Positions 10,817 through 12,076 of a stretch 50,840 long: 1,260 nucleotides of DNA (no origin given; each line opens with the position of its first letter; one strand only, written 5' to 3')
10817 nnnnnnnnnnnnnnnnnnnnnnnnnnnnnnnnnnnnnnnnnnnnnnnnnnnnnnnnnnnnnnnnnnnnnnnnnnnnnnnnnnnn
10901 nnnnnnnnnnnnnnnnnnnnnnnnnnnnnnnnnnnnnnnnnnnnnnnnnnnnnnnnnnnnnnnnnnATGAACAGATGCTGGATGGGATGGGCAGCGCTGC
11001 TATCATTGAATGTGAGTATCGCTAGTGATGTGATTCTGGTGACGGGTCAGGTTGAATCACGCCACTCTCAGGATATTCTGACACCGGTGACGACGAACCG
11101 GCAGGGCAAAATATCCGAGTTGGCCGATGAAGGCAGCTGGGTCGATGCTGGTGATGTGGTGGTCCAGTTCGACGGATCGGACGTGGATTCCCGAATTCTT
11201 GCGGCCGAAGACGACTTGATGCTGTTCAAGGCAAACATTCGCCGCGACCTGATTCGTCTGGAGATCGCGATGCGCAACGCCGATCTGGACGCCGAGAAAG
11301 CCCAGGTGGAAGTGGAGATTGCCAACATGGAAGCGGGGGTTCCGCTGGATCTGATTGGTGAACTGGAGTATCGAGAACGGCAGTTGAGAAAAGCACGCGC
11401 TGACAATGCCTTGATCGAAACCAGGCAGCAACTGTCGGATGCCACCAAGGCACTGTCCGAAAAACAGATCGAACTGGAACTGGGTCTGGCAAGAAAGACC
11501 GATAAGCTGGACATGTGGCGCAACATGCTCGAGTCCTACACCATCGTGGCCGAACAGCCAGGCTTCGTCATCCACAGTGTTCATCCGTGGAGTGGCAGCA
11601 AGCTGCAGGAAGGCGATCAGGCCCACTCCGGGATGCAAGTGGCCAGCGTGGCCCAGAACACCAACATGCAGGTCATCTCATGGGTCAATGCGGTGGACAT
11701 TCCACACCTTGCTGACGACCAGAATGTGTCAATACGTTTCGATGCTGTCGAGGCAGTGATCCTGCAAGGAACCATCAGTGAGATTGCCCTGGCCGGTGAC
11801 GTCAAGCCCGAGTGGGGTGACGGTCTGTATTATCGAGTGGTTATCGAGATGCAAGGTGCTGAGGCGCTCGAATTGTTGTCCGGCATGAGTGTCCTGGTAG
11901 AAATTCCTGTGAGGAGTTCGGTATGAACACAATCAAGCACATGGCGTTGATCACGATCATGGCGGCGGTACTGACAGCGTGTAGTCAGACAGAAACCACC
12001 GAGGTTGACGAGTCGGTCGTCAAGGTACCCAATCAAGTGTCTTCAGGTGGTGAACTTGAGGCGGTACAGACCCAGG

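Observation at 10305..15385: MacB-type ABC exporter operon with three different periplasmic adaptor genes in tandem, all translationally coupled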

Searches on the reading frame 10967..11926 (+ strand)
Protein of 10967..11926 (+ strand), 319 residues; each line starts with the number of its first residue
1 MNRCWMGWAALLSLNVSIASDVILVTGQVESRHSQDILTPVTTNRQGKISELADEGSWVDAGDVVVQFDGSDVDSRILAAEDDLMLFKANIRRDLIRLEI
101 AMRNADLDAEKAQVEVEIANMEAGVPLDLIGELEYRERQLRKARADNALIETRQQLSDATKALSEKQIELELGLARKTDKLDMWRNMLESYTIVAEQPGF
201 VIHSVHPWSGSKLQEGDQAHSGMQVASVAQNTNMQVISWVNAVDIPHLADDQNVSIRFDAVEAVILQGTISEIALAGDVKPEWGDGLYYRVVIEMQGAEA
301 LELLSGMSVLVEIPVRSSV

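Call 3: search_protein_families(library=pfam, proteins=[window:10967-11926:+], max_evalue=0.01)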
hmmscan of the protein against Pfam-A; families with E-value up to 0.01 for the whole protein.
window:10967-11926:+ (319 aa): 3 families
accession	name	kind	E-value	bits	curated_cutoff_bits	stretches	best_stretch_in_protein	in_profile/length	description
PF13437.12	HlyD_3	-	2e-06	28.9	22.2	1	212-294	14-92/106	HlyD family secretion protein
PF16576.10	HlyD_D23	-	6.2e-05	22.8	30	1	24-273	7-184/214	Barrel-sandwich domain of CusB or HlyD membrane-fusion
PF12700.13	HlyD_2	-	0.0052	16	25.1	0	27-122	48-143/416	HlyD family secretion protein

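Call 4: search_protein_families(library=ncbifam, proteins=[window:10967-11926:+], max_evalue=0.01)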
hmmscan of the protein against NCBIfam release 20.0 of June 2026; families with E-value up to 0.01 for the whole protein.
window:10967-11926:+ (319 aa): 4 families
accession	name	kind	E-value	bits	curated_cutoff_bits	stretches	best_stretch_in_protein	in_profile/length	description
TIGR01730.1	RND_mfp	subfamily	6.3e-10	38.5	94.9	1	152-317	100-248/322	efflux RND transporter periplasmic adaptor subunit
TIGR01843.1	type_I_hlyD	subfamily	2.7e-08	33.2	208.65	2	132-315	210-398/422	HlyD family type I secretion periplasmic adaptor subunit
TIGR00998.1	8a0101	subfamily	6.2e-06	25.4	390.8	1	46-277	50-285/334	EmrA/EmrK family multidrug efflux transporter periplasmic adaptor subunit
TIGR02971.1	heterocyst_DevB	subfamily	1.4e-05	24.6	129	1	137-274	148-279/327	ABC exporter membrane fusion protein, DevB family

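Call 10: find_homologous_proteins(query=window:10967-11926:+, max_evalue=0.00001)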
Query window:10967-11926:+ (319 aa): 10 proteins with E <= 0.00001 among 3229 candidates.
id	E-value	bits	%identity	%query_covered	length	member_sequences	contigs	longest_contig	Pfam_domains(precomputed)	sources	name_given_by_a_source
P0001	2.0e-200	683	100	100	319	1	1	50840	-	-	-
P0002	1.1e-165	569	83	100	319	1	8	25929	PF25990.1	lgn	-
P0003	5.0e-128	445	68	94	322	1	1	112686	-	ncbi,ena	-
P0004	4.9e-63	232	41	86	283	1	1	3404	PF25990.1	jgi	jgi:multidrug resistance efflux pump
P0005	3.4e-16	78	26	90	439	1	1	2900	PF25990.1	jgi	jgi:multidrug efflux pump subunit AcrA (membrane-fusion protein)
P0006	3.0e-10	58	24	91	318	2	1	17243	-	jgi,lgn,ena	-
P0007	1.6e-6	46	26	80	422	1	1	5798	PF25967.1,PF25975.1,PF25954.1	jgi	-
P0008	4.5e-6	45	25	80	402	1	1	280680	PF25967.1,PF25975.1,PF25954.1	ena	-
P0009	7.2e-6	44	25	80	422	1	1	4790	PF25967.1,PF25975.1,PF25954.1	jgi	jgi:HlyD family secretion protein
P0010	9.3e-6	44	25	80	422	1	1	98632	PF25990.1,PF25967.1,PF25975.1,PF25954.1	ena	-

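Call 11: find_encoding_contigs(protein=P0003, flank=10000, max_places=3)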
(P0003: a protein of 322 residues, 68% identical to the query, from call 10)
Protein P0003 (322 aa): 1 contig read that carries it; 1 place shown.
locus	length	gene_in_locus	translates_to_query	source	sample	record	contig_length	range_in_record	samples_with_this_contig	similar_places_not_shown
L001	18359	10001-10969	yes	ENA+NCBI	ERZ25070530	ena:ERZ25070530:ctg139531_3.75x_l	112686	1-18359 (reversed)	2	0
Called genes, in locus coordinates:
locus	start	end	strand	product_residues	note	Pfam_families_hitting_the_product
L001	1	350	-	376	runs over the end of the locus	PF01053:Cys_Met_Meta_PP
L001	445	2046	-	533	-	PF00144:Beta-lactamase, PF11954:DUF3471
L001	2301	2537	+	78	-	PF00830:Ribosomal_L28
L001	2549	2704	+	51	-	PF00471:Ribosomal_L33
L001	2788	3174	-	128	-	-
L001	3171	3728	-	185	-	PF07638:Sigma70_ECF (weak), PF04542:Sigma70_r2, PF00196:GerE (faint), PF08281:Sigma70_r4_2, PF04545:Sigma70_r4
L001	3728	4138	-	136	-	-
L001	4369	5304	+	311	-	PF07676:PD40 (faint)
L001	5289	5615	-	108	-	PF11743:DUF3301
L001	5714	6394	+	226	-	PF08238:Sel1 (weak)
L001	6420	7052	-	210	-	PF00265:TK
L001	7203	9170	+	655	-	PF00580:UvrD-helicase, PF01443:Viral_helicase1 (faint), PF13245:AAA_19, PF13604:AAA_30 (faint), PF13361:UvrD_C, PF13538:UvrD_C_2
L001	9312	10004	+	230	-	PF02463:SMC_N (faint), PF00005:ABC_tran, PF13304:AAA_21 (faint)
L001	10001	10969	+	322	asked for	-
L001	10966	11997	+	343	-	PF25954:Beta-barrel_RND_2, PF25990:Beta-barrel_YknX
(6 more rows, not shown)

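Call 12: find_encoding_contigs(protein=P0002, flank=10000, max_places=3)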
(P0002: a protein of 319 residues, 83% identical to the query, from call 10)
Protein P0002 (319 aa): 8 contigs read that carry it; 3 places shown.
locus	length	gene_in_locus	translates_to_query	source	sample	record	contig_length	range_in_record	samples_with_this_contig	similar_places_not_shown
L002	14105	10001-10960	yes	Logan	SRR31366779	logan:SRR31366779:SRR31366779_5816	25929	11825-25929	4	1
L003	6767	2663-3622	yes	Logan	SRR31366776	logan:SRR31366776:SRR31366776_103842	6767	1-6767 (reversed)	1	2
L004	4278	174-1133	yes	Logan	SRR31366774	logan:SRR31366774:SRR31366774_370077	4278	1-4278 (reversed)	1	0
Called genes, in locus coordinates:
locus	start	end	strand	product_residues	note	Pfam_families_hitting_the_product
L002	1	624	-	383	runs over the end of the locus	PF01053:Cys_Met_Meta_PP, PF00155:Aminotran_1_2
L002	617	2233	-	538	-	PF00144:Beta-lactamase, PF11954:DUF3471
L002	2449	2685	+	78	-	PF00830:Ribosomal_L28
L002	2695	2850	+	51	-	PF00471:Ribosomal_L33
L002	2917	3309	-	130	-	-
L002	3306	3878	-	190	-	PF07638:Sigma70_ECF (faint), PF04542:Sigma70_r2, PF08281:Sigma70_r4_2, PF04545:Sigma70_r4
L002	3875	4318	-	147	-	-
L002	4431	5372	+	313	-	PF07676:PD40 (faint)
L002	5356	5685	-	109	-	PF11743:DUF3301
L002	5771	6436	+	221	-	PF08238:Sel1 (weak)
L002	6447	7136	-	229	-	PF00265:TK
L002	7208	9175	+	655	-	PF00580:UvrD-helicase, PF13245:AAA_19, PF13604:AAA_30 (faint), PF13361:UvrD_C, PF13538:UvrD_C_2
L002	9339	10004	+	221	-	PF00005:ABC_tran, PF02463:SMC_N (faint), PF13304:AAA_21 (faint)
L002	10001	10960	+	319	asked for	PF25990:Beta-barrel_YknX (weak)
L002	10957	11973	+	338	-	PF25954:Beta-barrel_RND_2, PF25990:Beta-barrel_YknX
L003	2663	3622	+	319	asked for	PF25990:Beta-barrel_YknX (weak)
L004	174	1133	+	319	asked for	PF25990:Beta-barrel_YknX (weak)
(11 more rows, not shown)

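Call 13: find_encoding_contigs(protein=P0006, flank=10000, max_places=3)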
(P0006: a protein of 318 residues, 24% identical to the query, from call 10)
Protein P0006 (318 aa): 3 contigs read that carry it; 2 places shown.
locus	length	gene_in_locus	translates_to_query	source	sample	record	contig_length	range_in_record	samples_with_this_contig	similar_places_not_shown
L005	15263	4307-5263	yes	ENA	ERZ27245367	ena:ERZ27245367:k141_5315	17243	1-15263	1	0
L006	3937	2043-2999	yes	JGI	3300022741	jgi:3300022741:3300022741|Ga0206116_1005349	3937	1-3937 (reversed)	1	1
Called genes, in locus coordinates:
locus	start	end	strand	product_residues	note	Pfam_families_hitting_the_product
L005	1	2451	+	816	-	?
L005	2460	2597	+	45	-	-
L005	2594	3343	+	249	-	PF00005:ABC_tran, PF02463:SMC_N (faint), PF13304:AAA_21 (faint)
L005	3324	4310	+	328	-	-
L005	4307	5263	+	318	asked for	-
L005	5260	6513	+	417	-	PF25975:CzcB_C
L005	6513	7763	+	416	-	PF12704:MacB_PCD, PF02687:FtsX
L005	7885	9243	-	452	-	PF07063:HGLS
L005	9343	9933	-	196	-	-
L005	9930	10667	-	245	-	PF00702:Hydrolase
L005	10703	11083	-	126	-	-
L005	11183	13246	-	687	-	-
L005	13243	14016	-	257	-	PF01510:Amidase_2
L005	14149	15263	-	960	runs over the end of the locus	PF07715:Plug, PF00593:TonB_dep_Rec_b-barrel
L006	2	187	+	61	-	?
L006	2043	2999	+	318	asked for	-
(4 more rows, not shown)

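Call 34: search_protein_representatives(protein=window:10967-11926:+)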
Query: 319 residues. Proteins with E-value up to 0.001 (for the whole library): 1516; up to 1e-10: 446; up to 1e-30: 50. The best 150 are listed.
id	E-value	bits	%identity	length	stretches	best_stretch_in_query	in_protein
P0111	8.5e-80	284.9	45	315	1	11-314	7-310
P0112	9.0e-77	275.0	43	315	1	16-312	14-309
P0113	1.3e-72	261.3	42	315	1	15-313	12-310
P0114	5.2e-69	249.5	43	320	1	14-317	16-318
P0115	1.3e-65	238.4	41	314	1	16-313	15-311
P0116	1.9e-62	228.0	38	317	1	11-316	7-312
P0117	4.8e-51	190.6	36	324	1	9-313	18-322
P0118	1.9e-48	182.0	29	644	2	10-317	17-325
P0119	9.1e-48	179.8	26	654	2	17-312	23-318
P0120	3.7e-46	174.5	35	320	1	10-313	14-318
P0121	4.8e-43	164.3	27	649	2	19-312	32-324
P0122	1.7e-40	155.9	26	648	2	3-299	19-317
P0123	2.0e-40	155.7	32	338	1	23-313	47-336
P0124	2.2e-40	155.6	31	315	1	19-311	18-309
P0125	1.2e-39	153.2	26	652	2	22-314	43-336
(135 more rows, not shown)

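Call 37: find_homologous_proteins(query=P0118, max_evalue=1e-10)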
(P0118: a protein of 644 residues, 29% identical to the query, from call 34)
Query P0118 (644 aa): 288 proteins with E <= 1e-10 among 8000 candidates; the best 120 are listed.
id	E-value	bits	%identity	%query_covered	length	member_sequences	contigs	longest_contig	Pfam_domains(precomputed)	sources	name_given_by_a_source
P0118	0.0e+0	1357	100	100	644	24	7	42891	PF26002.1,PF25990.1,PF25954.1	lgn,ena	-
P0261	0.0e+0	1172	88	96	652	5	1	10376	PF26002.1,PF25990.1,PF25954.1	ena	-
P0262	0.0e+0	1156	85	100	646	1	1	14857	PF26002.1,PF02749.23,PF25990.1,PF25917.1,PF25954.1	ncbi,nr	ncbi:MAG: HlyD family efflux transporter periplasmic adaptor subunit [Xanthomonadales bacterium]|nr:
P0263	9.7e-250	849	65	96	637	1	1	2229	PF26002.1,PF25990.1,PF25954.1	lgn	-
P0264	2.7e-197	675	56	93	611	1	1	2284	PF25990.1,PF25954.1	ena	-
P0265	1.2e-190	653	54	93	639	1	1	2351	PF26002.1,PF25990.1,PF25954.1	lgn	-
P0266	2.9e-186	639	54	93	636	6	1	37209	PF26002.1,PF25990.1,PF25954.1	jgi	-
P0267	1.7e-185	636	53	93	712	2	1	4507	PF25973.1,PF26002.1,PF25990.1,PF25954.1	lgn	-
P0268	1.7e-184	633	52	97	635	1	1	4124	PF26002.1,PF25990.1,PF25954.1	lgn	-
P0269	4.7e-184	632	53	93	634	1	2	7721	PF26002.1,PF25990.1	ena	-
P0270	8.5e-182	624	53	93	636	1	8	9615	PF26002.1,PF25990.1,PF25954.1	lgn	-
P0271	5.5e-181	622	53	97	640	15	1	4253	PF25973.1,PF26002.1,PF02749.23,PF25990.1,PF25954.1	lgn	-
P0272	3.2e-179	616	52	95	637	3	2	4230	PF25990.1,PF25954.1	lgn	-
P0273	8.8e-178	611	52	92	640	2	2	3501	PF26002.1,PF25990.1,PF25954.1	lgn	-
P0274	1.3e-177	610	53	93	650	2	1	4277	PF26002.1,PF25990.1,PF25954.1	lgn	-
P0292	3.6e-172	592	48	96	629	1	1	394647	PF25973.1,PF26002.1,PF25990.1,PF25954.1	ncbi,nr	ncbi:HlyD family secretion protein [Frateuria terrea]|nr:HlyD family efflux transporter periplasmic 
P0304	1.6e-169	584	49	93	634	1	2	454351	PF26002.1,PF25990.1,PF25954.1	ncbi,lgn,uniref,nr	ncbi:hemolysin D [Rhodanobacter sp. B04]|uniref:HlyD family secretion protein n=1 Tax=Rhodanobacter 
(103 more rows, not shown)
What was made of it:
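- These fusions have at least 288 homologue clusters, including cultured Rhodanobacter, Frateuria, Dyella and Fulvimonas (call 37).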

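Call 38: find_encoding_contigs(protein=P0304, flank=7000, max_places=2)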
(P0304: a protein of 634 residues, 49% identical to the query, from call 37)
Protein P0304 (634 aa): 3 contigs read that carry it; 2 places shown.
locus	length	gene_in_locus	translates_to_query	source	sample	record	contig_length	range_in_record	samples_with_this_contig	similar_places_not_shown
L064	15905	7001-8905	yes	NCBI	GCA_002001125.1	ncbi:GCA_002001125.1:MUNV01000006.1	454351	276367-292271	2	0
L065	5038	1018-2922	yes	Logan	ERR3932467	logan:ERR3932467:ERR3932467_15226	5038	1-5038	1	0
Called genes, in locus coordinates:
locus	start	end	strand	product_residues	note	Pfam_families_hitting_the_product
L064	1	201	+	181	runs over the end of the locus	-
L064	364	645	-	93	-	-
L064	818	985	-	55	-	PF00471:Ribosomal_L33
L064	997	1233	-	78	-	PF00830:Ribosomal_L28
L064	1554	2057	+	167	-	PF02556:SecB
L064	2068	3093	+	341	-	PF01210:NAD_Gly3P_dh_N, PF02558:ApbA, PF07479:NAD_Gly3P_dh_C, PF20618:GPD_NAD_C_bact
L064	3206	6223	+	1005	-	PF00176:SNF2-rel_dom, PF04851:ResIII (weak), PF00271:Helicase_C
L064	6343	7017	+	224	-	PF00005:ABC_tran, PF02463:SMC_N (faint), PF13304:AAA_21 (faint)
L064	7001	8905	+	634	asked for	PF25954:Beta-barrel_RND_2 (faint), PF25990:Beta-barrel_YknX (faint), PF26002:Beta-barrel_AprE (faint)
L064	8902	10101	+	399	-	PF25967:RND-MFP_C (faint)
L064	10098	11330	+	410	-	PF12704:MacB_PCD, PF02687:FtsX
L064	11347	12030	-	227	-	PF00702:Hydrolase, PF12710:HAD, PF13419:HAD_2, PF13242:Hydrolase_like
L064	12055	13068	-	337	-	PF02685:Glucokinase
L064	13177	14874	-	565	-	-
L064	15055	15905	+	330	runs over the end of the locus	PF00490:ALAD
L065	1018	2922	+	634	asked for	PF25954:Beta-barrel_RND_2 (faint), PF25990:Beta-barrel_YknX (faint), PF26002:Beta-barrel_AprE (faint)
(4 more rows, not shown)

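Call 39: find_encoding_contigs(protein=P0292, flank=7000, max_places=2)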
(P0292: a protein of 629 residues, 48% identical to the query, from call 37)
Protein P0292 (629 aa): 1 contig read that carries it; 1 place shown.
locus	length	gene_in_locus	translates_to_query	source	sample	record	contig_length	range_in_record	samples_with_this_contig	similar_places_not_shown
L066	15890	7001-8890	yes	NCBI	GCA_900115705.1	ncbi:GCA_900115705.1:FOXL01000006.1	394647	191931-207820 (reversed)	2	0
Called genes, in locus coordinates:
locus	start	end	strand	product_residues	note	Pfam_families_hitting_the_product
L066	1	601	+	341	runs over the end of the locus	PF01210:NAD_Gly3P_dh_N, PF02558:ApbA, PF03807:F420_oxidored (faint), PF07479:NAD_Gly3P_dh_C, PF20618:GPD_NAD_C_bact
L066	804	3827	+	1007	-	PF00176:SNF2-rel_dom, PF04851:ResIII, PF00271:Helicase_C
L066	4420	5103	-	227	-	PF00702:Hydrolase, PF12710:HAD, PF13419:HAD_2, PF13242:Hydrolase_like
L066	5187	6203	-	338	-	PF02685:Glucokinase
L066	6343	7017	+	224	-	PF00005:ABC_tran, PF02463:SMC_N (faint), PF13304:AAA_21 (faint)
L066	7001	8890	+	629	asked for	PF25990:Beta-barrel_YknX (faint), PF26002:Beta-barrel_AprE (faint), PF25954:Beta-barrel_RND_2 (faint), PF25973:BSH_CzcB (weak)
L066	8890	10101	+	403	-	-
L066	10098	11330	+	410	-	PF12704:MacB_PCD, PF02687:FtsX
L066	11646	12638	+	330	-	PF00490:ALAD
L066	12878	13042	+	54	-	-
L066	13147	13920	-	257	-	PF05096:Glu_cyclase_2, PF21959:DUF6923 (faint)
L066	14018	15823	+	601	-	PF00999:Na_H_Exchanger, PF02254:TrkA_N, PF27452:KefB_C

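Call 40: find_encoding_contigs(protein=P0118, flank=7000, max_places=2)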
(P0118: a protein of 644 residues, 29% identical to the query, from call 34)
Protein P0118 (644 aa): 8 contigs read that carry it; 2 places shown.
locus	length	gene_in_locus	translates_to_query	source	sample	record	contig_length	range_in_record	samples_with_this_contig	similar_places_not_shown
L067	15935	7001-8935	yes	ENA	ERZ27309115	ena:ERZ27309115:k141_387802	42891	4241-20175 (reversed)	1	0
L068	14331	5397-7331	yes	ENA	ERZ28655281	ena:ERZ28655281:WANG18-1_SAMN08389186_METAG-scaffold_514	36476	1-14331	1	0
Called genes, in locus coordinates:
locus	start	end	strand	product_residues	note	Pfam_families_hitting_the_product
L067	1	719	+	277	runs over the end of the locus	PF01618:MotA_ExbB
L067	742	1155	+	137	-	PF02472:ExbD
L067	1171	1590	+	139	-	PF02472:ExbD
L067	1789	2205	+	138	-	PF02472:ExbD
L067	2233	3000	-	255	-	PF03740:PdxJ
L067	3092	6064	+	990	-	PF07494:Reg_prop (faint), PF00990:GGDEF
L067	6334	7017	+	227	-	PF02463:SMC_N (faint), PF00005:ABC_tran, PF13304:AAA_21 (faint)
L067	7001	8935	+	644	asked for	PF25990:Beta-barrel_YknX (weak), PF26002:Beta-barrel_AprE (faint), PF25954:Beta-barrel_RND_2 (weak)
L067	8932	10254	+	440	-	PF25989:YknX_C (faint), PF25967:RND-MFP_C (weak), PF25975:CzcB_C (weak)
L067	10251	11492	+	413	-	PF12704:MacB_PCD, PF02687:FtsX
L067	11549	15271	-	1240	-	PF13517:FG-GAP_3, PF13517:FG-GAP_3, PF01839:FG-GAP (weak), PF13517:FG-GAP_3, PF01839:FG-GAP (weak), PF13517:FG-GAP_3, PF13517:FG-GAP_3, PF13517:FG-GAP_3, +4 more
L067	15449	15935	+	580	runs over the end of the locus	PF00092:VWA, PF13519:VWA_2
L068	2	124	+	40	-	?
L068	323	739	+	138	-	PF02472:ExbD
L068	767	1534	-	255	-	PF03740:PdxJ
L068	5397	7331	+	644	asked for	PF25990:Beta-barrel_YknX (weak), PF26002:Beta-barrel_AprE (faint), PF25954:Beta-barrel_RND_2 (weak)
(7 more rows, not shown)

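Call 52: predict_structure(alignment_id=A2)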
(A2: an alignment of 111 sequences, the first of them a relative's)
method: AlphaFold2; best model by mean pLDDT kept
length: 644 residues; sequences in the alignment: 111
mean_pLDDT: 90.4   pTM: 0.80
mean pLDDT of the five models: 90.4, 90.3, 89.6, 88.4, 88.4
residues with pLDDT >= 90: 481; 70-90: 115; 50-70: 31; < 50: 17
segments of 3 or more residues with pLDDT < 50: 1-5, 631-636, 641-644
pLDDT, mean of each block of 10 residues (from residue 1): 46 58 61 91 93 89 95 91 93 97 98 98 97 95 97 98 98 98 98 95 95 84 90 91 94 93 91 93 84 91 84 93 75 87 94 91 96 96 97 98 98 98 97 96 89 97 98 98 97 96 97 95 90 91 94 94 93 85 94 84 95 86 87 49 42
secondary structure, 60 per line:
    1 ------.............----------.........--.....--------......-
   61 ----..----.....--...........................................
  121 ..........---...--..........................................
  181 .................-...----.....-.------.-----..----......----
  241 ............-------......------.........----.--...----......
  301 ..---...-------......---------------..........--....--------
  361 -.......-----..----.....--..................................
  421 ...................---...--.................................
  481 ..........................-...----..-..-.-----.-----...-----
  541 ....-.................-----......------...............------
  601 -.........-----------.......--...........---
elements in order: H7-19 E30-38 E41-45 E54-59 E71-75 H78-130 H139-197 E199-201 E206-210 E231-236 E241-248 H249-252 E260-265 E272-280 E295-302 E316-321 E337-346 E349-352 E362-368 E380-384 H387-439 H448-506 E508-510 E533-535 E541-544 E549-556 H557-562 E568-573 E580-594 E602-610 E622-628 H631-641

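Call 55: fold_search(model_id=the predicted structure, library=pdb)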
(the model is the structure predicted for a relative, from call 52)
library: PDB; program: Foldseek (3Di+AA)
matches with E <= 10: 492; with E <= 0.001: 72
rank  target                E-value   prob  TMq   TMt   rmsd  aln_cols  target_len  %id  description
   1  4tko                  1.3e-13  1.00  0.28  0.50  10.4       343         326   17  Structure of the periplasmic adaptor protein EmrA (released 2014-07-09)
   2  8zar_B                5.4e-13  1.00  0.36  0.62   4.4       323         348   17  EmrAB-TolC MFS-type tripartite multidrug efflux pump FA (released 2025-04-30)
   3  8zal_A                6.0e-13  1.00  0.36  0.63   4.5       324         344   17  EmrAB-TolC MFS-type tripartite multidrug efflux pump EA (released 2025-04-30)
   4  8zar_D                9.6e-13  1.00  0.35  0.57   4.9       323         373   16  EmrAB-TolC MFS-type tripartite multidrug efflux pump FA (released 2025-04-30)
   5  3fpp_A                1.4e-12  1.00  0.29  0.64   9.1       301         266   17  Crystal structure of E.coli MacA (released 2009-04-28)
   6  8zal_B                1.5e-12  1.00  0.36  0.63   4.4       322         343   16  EmrAB-TolC MFS-type tripartite multidrug efflux pump EA (released 2025-04-30)
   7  9qgy_G                2.6e-12  1.00  0.27  0.47  27.6       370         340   19  Structure of the YbjP lipoprotein bound to the MacAB-TolC tripartite efflux pump (released 2026-03-25)
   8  8zar_C                4.3e-12  1.00  0.35  0.60   5.0       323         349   16  EmrAB-TolC MFS-type tripartite multidrug efflux pump FA (released 2025-04-30)
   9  3fpp_B                4.3e-12  1.00  0.28  0.61   9.4       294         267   18  Crystal structure of E.coli MacA (released 2009-04-28)
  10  1vf7_H                1.8e-11  1.00  0.24  0.52  13.2       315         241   17  Crystal structure of the membrane fusion protein, MexA of the multidrug transporter (released 2004-05-25)
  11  5nik_D                2.4e-11  1.00  0.27  0.46  26.7       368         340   20  Structure of the MacAB-TolC ABC-type tripartite multidrug efflux pump (released 2017-05-24)
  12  5xu0_B                2.8e-11  1.00  0.22  0.52  13.8       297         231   20  Structure of the membrane fusion protein Spr0693 from Streptococcus pneumoniae R6 (released 2018-01-24)
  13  5xu0_A                4.6e-11  1.00  0.24  0.58  13.5       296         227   19  Structure of the membrane fusion protein Spr0693 from Streptococcus pneumoniae R6 (released 2018-01-24)
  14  1vf7_B                4.6e-11  1.00  0.23  0.51  13.7       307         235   18  Crystal structure of the membrane fusion protein, MexA of the multidrug transporter (released 2004-05-25)
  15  9v53_A1               8.6e-11  1.00  0.25  0.42  12.9       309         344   17  Structure of TolC, YbjP, and AcrABZ complex (released 2025-11-05)
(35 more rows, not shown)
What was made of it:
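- Each module matches an EmrA protomer from the assembled EmrAB-TolC pump at 4.4 Å (call 55).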
